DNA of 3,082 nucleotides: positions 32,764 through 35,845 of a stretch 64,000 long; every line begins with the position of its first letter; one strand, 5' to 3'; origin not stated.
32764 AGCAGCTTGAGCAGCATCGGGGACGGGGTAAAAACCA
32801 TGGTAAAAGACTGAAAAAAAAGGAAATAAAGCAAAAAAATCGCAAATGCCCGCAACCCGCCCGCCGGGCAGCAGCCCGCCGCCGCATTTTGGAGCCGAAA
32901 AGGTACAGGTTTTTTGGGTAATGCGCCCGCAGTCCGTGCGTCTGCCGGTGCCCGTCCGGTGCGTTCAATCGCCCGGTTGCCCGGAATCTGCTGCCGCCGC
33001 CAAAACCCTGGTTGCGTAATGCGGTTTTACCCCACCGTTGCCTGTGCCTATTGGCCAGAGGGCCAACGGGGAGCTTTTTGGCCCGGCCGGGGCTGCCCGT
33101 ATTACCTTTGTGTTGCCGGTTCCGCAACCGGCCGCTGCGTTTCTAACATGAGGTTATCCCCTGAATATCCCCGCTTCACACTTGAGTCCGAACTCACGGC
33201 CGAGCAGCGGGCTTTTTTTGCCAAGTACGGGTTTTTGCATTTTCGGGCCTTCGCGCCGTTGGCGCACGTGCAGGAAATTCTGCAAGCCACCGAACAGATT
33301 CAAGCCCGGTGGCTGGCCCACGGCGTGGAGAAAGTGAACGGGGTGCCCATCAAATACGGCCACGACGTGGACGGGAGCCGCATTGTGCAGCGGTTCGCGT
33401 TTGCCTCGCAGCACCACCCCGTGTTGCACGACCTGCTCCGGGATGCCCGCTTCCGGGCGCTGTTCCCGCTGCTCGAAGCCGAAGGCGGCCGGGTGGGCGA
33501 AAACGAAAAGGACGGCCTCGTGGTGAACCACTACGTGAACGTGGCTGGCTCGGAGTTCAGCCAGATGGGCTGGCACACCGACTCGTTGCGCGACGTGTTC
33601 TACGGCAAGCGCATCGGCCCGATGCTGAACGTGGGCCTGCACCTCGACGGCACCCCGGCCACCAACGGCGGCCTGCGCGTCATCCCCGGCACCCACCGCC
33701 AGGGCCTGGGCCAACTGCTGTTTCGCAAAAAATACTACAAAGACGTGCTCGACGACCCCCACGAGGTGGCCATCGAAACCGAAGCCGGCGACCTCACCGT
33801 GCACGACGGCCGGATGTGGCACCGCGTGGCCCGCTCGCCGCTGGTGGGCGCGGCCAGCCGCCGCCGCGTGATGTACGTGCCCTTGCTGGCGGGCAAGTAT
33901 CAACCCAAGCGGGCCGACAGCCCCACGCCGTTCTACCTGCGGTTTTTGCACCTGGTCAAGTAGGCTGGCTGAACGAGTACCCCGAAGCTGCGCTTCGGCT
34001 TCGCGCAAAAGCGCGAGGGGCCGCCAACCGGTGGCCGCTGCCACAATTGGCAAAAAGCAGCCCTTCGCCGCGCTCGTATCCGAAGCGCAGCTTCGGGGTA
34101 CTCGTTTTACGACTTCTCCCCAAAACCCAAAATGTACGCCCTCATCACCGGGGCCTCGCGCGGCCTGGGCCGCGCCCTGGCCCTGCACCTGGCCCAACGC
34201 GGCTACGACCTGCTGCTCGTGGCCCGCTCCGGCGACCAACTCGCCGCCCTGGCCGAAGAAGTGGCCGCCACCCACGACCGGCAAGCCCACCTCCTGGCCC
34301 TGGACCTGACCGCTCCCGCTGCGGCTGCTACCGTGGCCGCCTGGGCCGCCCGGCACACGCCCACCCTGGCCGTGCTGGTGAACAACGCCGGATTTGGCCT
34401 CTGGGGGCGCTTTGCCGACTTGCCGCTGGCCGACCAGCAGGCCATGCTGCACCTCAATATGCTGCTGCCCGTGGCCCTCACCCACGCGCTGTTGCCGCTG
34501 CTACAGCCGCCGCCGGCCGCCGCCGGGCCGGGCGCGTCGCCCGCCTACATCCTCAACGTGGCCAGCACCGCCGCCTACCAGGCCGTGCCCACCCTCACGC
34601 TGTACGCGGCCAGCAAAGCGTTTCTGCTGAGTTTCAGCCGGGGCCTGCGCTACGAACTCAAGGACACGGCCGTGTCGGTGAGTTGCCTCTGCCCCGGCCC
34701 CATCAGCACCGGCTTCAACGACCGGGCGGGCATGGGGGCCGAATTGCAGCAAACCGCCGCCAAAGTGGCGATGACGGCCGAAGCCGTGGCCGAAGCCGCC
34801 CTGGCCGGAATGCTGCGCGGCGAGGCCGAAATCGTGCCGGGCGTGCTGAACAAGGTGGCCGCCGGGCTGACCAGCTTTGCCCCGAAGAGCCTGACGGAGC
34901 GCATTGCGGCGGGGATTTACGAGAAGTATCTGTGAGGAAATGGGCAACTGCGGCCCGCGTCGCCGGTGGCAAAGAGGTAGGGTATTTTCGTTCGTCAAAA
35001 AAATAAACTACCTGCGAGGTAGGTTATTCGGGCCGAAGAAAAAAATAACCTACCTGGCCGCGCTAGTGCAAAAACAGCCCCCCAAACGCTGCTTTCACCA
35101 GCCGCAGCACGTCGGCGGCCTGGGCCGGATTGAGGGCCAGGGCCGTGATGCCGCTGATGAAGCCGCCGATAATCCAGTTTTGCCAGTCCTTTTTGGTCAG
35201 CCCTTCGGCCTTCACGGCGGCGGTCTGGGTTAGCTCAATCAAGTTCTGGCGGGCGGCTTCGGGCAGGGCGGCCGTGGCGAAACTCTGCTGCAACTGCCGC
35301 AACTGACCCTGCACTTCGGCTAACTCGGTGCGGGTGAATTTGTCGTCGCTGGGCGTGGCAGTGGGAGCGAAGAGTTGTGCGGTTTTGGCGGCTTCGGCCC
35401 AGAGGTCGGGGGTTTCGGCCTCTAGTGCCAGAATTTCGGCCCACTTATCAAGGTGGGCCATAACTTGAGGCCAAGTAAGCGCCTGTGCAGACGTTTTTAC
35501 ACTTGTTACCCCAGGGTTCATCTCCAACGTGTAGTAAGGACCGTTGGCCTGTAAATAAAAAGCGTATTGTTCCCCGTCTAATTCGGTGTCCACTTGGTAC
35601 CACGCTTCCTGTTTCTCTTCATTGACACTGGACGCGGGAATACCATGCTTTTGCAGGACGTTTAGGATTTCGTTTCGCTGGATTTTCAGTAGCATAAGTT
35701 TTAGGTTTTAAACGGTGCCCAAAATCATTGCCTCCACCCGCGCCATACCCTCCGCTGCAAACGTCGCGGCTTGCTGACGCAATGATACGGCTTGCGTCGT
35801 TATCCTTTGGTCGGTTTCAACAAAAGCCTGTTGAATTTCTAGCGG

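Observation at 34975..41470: Palindrome-delimited defence cassettes stacked upstream of an HTH + coiled-coil module: candidate new cassette system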

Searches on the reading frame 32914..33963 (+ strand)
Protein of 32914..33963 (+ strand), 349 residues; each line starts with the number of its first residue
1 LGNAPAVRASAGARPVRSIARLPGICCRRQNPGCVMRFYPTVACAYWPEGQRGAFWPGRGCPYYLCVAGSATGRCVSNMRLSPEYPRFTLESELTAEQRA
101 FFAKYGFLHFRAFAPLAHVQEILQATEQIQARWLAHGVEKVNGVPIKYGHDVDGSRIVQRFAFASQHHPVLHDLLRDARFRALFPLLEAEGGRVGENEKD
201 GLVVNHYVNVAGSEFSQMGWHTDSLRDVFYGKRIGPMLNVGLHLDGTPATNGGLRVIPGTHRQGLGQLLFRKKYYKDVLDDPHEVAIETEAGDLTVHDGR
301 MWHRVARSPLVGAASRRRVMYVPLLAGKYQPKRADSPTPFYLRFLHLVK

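Call 101: search_protein_families(library=pfam, proteins=[window:32914-33963:+], max_evalue=0.0001)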
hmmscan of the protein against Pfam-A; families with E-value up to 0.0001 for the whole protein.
window:32914-33963:+ (349 aa): 1 family
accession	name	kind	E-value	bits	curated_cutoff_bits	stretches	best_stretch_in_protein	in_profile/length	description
PF05721.19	PhyH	-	2e-14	54.8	22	1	102-304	1-201/213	Phytanoyl-CoA dioxygenase (PhyH)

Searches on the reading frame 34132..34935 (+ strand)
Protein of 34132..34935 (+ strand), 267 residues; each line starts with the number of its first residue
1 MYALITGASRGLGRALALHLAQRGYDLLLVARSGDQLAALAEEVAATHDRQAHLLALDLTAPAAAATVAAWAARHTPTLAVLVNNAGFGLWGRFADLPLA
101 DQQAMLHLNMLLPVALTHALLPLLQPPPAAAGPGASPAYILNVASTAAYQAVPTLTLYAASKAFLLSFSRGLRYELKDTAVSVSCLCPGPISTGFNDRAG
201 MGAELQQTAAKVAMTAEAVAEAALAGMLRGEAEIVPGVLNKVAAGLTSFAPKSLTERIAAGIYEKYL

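Call 6: search_protein_families(library=pfam, proteins=[window:34132-34935:+], max_evalue=0.01)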
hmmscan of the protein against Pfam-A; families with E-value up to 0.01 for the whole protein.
window:34132-34935:+ (267 aa): 4 families
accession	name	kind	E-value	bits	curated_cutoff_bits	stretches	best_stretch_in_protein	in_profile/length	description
PF00106.31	adh_short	-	5.6e-41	140.6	26.6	1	3-197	3-188/195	short chain dehydrogenase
PF13561.12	adh_short_C2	-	4e-29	102.3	27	1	7-225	1-215/236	Enoyl-(Acyl carrier protein) reductase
PF08659.16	KR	-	5.8e-06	26.8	22.6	1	4-107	4-110/180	KR domain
PF01370.27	Epimerase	-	9.9e-05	22.3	20.9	1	3-103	1-89/240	NAD dependent epimerase/dehydratase family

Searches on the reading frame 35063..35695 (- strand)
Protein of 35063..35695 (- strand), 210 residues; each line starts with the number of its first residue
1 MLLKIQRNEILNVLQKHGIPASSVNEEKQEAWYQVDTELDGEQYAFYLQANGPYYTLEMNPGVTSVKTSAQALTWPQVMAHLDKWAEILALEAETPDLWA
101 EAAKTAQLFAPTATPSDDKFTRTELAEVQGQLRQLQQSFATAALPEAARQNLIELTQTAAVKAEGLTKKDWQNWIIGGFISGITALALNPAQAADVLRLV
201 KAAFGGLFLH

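Call 6: search_protein_families(library=pfam, proteins=[window:35063-35695:-], max_evalue=0.01)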
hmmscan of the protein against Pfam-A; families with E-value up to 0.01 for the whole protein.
window:35063-35695:- (210 aa): 0 families

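Call 39: search_protein_families(library=padloc, proteins=[window:35063-35695:-], max_evalue=0.01)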
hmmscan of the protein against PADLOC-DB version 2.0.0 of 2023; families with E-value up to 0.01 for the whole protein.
window:35063-35695:- (210 aa): 0 families

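Call 40: search_protein_families(library=ncbifam, proteins=[window:35063-35695:-], max_evalue=0.01)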
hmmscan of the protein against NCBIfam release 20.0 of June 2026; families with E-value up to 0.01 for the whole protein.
window:35063-35695:- (210 aa): 0 families

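Call 86: find_homologous_proteins(query=window:35063-35695:-)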
Query window:35063-35695:- (210 aa): 97 proteins with E <= 0.001 among 678 candidates.
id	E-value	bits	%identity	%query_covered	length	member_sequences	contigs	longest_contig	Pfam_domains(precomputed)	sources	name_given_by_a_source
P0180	4.9e-132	456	100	100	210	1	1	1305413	-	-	-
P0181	1.8e-88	314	71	100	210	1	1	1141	-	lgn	-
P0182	5.7e-83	296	68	100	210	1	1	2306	-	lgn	-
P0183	2.9e-78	280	67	100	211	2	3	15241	-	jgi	jgi:hypothetical protein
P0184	2.2e-77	277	64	100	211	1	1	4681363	-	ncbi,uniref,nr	ncbi:hypothetical protein [Hymenobacter yonginensis]|uniref:Uncharacterized protein n=1 Tax=Hymenoba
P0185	4.5e-73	263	62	100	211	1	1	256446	-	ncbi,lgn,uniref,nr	ncbi:hypothetical protein [Hymenobacter psychrotolerans]|uniref:Uncharacterized protein n=1 Tax=Hyme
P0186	5.2e-73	263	61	100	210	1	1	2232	-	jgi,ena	jgi:hypothetical protein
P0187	5.7e-73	263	63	100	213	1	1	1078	-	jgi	jgi:hypothetical protein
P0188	1.3e-71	258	62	100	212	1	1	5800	-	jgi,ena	-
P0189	6.5e-71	256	62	100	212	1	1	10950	-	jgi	jgi:hypothetical protein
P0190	6.6e-71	256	61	100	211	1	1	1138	-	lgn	-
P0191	1.6e-69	252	62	100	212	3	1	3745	-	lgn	-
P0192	2.7e-69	251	61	100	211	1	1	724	-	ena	-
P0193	1.2e-68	249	60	100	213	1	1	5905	-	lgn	-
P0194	2.6e-68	248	59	100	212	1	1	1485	-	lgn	-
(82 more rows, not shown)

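Call 87: find_encoding_contigs(protein=P0189, flank=10000, max_places=2)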
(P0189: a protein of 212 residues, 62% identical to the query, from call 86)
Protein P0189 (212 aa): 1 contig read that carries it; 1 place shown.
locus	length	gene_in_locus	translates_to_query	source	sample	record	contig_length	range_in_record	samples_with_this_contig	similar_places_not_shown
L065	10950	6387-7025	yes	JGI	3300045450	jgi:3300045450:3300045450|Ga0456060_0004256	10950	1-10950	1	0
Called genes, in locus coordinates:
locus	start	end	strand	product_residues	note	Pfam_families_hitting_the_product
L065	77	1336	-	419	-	PF01979:Amidohydro_1, PF07969:Amidohydro_3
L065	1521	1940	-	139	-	-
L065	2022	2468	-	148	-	-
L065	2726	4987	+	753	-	PF13588:HSDR_N_2, PF07669:Eco57I (faint), PF02384:N6_Mtase, PF01170:UPF0020, PF02384:N6_Mtase (weak)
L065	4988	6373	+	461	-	PF01420:Methylase_S (weak)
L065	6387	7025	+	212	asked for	-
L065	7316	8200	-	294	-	PF01073:3Beta_HSD (faint), PF01370:Epimerase, PF05368:NmrA, PF13460:NAD_binding_10, PF16363:GDP_Man_Dehyd (weak)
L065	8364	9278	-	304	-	PF12833:HTH_18, PF00165:HTH_AraC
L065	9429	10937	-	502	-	PF01804:Penicil_amidase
